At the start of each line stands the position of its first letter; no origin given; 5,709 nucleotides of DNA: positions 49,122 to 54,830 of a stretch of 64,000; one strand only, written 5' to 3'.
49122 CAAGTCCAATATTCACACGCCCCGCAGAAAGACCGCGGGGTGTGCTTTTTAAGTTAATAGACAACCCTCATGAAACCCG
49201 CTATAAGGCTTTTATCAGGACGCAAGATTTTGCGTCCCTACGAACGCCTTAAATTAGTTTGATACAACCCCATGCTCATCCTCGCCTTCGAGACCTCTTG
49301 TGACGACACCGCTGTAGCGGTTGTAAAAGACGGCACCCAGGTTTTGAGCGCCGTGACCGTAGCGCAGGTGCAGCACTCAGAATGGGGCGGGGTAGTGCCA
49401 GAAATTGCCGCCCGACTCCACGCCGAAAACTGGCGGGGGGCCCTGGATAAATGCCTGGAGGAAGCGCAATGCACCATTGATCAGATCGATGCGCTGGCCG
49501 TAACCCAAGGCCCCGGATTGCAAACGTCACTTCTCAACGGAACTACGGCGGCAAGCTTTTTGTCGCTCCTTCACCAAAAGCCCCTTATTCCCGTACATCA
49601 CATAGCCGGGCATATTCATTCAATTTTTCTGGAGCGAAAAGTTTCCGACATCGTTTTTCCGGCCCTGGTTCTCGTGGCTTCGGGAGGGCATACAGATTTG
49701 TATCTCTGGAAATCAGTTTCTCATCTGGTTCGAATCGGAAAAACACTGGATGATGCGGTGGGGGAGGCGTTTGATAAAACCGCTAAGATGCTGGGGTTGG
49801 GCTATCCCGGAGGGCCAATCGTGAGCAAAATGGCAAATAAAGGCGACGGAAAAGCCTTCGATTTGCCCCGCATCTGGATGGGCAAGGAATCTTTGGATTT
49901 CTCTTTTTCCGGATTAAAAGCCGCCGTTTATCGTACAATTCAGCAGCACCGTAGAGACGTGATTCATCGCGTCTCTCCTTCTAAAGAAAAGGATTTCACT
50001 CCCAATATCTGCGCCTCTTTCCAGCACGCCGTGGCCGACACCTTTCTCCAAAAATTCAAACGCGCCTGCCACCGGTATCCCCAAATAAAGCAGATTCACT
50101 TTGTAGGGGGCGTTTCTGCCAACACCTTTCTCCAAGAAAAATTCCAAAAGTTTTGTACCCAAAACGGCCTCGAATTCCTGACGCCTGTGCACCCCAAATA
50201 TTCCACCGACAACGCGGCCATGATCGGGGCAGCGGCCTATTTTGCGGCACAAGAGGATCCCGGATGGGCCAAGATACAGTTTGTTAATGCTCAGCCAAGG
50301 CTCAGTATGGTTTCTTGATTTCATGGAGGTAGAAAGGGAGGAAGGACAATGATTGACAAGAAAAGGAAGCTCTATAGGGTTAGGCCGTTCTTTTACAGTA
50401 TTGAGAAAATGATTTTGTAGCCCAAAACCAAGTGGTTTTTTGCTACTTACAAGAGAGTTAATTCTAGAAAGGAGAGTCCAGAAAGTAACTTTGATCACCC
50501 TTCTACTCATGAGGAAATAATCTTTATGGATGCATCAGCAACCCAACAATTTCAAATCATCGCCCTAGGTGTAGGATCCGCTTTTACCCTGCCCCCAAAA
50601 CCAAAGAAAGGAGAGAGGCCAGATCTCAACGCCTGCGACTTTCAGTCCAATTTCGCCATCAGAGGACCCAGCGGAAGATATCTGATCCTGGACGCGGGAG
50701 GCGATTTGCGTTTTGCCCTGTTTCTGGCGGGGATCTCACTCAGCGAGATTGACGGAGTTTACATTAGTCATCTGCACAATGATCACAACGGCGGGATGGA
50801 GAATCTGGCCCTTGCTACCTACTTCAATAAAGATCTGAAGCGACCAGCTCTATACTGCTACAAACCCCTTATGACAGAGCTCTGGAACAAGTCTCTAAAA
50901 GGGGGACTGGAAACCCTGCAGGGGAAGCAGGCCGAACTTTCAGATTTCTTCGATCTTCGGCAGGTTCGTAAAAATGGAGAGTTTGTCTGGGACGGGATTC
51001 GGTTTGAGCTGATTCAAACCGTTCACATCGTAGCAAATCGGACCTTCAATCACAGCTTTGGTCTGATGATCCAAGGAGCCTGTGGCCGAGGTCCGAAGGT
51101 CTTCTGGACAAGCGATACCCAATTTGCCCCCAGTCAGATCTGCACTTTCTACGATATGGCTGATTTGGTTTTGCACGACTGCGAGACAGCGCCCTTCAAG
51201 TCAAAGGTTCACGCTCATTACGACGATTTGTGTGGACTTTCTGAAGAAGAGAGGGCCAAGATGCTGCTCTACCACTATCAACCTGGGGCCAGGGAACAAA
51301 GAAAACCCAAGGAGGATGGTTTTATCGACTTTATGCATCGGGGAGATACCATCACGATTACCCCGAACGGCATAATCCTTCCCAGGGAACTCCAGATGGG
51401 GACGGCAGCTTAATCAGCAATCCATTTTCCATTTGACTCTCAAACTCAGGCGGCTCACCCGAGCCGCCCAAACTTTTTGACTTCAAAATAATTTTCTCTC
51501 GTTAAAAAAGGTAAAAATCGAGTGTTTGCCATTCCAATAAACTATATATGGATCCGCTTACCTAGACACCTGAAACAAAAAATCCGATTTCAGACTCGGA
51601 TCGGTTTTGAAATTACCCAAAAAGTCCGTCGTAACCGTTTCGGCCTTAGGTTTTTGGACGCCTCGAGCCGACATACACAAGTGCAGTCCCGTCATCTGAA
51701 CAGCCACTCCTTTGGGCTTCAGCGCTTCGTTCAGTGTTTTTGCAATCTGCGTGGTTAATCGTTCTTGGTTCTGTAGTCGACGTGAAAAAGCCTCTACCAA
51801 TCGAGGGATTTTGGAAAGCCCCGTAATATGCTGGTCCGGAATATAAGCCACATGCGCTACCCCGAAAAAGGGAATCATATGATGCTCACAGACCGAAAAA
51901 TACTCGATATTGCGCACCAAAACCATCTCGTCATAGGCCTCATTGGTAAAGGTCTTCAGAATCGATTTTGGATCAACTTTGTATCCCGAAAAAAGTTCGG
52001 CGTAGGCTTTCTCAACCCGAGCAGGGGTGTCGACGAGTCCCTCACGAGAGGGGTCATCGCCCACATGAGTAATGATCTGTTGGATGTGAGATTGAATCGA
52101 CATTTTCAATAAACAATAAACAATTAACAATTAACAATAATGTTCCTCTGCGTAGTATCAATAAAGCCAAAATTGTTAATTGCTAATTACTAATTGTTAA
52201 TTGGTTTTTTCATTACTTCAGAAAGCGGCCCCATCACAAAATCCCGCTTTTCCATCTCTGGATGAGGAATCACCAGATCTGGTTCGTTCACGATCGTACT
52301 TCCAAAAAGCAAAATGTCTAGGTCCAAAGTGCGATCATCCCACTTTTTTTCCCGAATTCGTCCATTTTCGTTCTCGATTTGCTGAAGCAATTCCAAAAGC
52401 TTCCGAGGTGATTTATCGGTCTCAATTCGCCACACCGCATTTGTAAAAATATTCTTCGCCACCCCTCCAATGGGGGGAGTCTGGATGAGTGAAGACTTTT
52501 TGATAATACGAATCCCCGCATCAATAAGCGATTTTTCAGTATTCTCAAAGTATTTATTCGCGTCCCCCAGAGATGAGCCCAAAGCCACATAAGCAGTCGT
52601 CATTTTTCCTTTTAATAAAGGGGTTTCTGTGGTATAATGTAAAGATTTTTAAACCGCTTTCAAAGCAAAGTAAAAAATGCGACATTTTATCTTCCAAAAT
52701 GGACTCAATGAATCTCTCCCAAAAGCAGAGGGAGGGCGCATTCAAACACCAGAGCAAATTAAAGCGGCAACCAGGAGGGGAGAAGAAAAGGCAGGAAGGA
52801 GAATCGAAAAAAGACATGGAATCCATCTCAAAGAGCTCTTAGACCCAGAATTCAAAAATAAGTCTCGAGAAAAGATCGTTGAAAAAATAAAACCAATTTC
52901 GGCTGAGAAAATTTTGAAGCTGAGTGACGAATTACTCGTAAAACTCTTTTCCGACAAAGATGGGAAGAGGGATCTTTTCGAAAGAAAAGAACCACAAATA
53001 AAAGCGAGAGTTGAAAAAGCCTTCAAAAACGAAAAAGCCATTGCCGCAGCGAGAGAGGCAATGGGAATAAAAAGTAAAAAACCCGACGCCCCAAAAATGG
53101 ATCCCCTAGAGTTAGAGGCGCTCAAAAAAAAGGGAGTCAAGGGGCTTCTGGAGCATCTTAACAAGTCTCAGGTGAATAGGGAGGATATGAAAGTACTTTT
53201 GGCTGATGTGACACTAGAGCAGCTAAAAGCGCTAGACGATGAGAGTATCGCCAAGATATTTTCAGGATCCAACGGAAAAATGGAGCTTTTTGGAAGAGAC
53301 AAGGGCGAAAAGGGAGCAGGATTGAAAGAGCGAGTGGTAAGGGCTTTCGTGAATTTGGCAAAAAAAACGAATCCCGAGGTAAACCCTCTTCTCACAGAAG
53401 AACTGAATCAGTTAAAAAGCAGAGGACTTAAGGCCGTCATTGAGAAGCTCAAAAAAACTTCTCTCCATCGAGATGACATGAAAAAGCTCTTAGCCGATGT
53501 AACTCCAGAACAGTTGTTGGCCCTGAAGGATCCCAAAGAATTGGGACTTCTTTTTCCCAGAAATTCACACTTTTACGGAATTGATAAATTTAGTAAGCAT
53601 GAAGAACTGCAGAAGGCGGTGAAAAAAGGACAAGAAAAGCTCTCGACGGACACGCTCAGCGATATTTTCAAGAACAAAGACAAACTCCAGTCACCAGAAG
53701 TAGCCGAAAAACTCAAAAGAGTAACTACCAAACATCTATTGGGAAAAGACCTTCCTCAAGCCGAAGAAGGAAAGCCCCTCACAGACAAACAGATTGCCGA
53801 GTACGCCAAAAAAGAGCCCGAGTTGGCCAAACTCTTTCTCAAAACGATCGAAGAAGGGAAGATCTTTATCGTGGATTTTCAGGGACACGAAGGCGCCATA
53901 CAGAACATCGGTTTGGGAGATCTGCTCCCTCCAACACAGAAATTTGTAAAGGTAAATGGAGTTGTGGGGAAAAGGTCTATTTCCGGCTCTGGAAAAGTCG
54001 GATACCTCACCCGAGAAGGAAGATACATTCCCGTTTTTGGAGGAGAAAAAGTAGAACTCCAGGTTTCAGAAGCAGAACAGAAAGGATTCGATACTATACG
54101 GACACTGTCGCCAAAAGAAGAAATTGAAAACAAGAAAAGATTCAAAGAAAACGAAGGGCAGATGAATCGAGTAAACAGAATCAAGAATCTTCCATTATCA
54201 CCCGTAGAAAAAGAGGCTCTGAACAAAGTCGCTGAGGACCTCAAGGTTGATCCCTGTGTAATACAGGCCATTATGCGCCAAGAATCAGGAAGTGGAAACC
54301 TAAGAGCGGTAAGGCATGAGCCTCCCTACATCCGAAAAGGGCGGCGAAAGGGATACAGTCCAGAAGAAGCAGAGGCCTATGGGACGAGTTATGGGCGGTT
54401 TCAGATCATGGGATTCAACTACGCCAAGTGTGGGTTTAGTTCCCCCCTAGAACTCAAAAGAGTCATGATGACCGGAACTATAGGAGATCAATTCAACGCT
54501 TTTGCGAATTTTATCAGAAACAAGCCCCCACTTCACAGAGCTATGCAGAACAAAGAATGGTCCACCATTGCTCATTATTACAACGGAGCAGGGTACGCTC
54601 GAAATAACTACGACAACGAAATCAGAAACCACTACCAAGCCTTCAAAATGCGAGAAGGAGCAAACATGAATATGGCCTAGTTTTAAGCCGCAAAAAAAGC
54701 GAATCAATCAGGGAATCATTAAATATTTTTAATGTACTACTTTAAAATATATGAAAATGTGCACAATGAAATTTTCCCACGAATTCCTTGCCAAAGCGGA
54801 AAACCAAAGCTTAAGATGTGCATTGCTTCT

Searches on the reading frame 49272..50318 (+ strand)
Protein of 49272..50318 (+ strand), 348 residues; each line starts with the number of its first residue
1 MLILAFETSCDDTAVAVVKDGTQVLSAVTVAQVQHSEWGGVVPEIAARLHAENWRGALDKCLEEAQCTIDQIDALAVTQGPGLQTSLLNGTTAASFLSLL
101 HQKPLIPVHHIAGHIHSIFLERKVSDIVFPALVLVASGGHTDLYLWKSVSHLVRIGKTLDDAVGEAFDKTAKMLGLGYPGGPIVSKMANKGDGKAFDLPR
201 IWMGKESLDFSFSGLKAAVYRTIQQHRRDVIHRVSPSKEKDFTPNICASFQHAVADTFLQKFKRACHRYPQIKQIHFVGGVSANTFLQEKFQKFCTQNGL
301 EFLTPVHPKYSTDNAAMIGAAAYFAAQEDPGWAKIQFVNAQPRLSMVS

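Call 56: find_related_loci(query=window:49272-50318:+, collection=metagenome_contigs, flank=10000)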
Query window:49272-50318:+ (348 aa) in metagenome_contigs; peptide patterns used: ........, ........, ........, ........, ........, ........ (x = any residue, [..] = any of these).
600 stretches matched a pattern (row limit reached: there are more); 587 encode a relative of the query (tblastn E <= 1e-3); the best 80 are kept; 80 distinct loci.
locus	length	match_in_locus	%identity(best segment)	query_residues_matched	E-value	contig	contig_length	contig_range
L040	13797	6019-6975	46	1-324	1e-84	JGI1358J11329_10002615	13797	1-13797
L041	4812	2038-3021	43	3-346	9e-80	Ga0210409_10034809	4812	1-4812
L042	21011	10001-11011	40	1-346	2e-77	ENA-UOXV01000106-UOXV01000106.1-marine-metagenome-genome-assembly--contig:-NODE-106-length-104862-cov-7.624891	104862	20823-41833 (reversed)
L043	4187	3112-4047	42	1-318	6e-76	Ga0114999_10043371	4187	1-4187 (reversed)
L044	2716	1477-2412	42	1-318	6e-77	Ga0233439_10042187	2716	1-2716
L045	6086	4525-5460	43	1-318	3e-75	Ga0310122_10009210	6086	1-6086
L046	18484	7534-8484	43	1-318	3e-75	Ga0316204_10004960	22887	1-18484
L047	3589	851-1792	45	3-318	3e-75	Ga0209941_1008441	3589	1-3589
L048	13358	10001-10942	43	1-318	9e-75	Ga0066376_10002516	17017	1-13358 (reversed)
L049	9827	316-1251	41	1-318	1e-74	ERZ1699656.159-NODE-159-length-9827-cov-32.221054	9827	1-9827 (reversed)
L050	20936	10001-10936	41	1-318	9e-75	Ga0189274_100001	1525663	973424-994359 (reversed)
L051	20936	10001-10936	41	1-318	1e-74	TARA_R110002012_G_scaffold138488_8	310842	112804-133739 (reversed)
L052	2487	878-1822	43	1-318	7e-76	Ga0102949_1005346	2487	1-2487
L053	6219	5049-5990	42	1-318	2e-74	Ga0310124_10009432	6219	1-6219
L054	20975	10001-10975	40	1-330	8e-74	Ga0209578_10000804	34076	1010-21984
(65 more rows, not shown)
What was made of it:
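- The best TsaD match is 46% (call 56).
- Tried and rejected: The TsaD scan of metagenomes found nothing closer than 46% (call 56).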

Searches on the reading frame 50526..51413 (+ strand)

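Call 16: search_protein_families(library=pfam, proteins=[window:50526-51413:+], max_evalue=0.001)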
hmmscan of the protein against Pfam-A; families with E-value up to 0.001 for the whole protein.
window:50526-51413:+ (295 aa): 3 families
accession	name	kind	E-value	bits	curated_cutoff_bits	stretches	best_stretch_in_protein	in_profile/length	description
PF23023.1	Anti-Pycsar_Apyc1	-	2.6e-22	79.9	50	1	37-278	16-246/250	Anti-Pycsar protein Apyc1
PF12706.13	Lactamase_B_2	-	5e-10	39.7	27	1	53-240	3-188/200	Beta-lactamase superfamily domain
PF00753.33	Lactamase_B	-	8e-10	39.4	22.7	1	40-123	6-92/196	Metallo-beta-lactamase superfamily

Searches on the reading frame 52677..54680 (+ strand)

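Call 16: search_protein_families(library=pfam, proteins=[window:52677-54680:+], max_evalue=0.001)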
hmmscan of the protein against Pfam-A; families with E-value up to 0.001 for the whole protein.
window:52677-54680:+ (667 aa): 1 family
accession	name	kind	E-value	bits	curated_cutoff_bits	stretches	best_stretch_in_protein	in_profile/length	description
PF11860.13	Muramidase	-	1.2e-25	91.3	22.3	1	564-657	83-175/175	N-acetylmuramidase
